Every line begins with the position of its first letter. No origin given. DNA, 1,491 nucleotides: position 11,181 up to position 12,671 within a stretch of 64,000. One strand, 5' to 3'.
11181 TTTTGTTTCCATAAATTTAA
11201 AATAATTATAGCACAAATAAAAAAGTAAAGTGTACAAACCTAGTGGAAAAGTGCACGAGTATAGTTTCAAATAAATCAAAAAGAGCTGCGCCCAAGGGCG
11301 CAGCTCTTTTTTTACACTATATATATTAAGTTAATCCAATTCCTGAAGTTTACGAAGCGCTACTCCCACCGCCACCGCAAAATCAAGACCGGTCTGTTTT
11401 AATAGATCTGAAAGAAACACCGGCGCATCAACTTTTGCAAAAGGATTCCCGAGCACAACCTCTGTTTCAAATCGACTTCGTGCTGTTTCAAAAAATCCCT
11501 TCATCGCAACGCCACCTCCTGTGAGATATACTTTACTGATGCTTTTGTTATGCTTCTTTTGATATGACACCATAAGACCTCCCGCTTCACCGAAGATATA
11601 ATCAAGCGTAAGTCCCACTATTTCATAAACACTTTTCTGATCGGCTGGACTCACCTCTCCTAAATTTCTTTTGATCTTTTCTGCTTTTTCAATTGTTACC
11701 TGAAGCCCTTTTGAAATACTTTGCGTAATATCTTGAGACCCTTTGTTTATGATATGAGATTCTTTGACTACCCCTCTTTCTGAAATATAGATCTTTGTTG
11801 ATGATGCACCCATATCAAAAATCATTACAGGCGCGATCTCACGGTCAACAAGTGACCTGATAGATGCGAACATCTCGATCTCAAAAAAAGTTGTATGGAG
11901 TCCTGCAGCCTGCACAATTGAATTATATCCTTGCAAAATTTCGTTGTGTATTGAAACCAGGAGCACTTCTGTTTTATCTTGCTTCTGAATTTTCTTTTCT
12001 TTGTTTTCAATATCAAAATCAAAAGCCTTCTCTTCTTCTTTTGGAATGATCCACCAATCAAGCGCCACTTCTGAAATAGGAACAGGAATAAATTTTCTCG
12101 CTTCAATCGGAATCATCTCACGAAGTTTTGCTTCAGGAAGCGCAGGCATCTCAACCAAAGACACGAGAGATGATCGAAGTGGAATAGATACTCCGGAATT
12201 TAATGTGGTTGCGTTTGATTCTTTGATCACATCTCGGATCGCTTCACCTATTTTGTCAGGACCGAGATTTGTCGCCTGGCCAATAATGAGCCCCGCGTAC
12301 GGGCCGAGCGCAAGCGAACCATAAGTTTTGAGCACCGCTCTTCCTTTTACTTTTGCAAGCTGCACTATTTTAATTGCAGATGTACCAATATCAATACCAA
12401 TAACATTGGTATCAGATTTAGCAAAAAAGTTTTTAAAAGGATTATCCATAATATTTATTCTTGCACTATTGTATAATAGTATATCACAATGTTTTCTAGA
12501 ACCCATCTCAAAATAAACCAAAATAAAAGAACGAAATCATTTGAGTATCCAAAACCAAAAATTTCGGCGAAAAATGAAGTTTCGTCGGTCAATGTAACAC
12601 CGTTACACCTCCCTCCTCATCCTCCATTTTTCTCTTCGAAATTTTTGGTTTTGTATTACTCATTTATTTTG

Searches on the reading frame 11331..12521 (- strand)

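Call 62: search_protein_families(library=pfam, proteins=[window:11331-12521:-], max_evalue=0.001)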
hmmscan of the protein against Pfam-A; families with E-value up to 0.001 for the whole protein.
window:11331-12521:- (396 aa): 2 families
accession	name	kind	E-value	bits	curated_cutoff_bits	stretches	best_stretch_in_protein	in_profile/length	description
PF11104.14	PilM_2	-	1.1e-31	110.5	27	1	42-391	1-339/340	Type IV pilus assembly protein PilM;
PF14450.12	FtsA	-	3.6e-15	56.9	31.8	1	236-369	4-122/127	Cell division protein FtsA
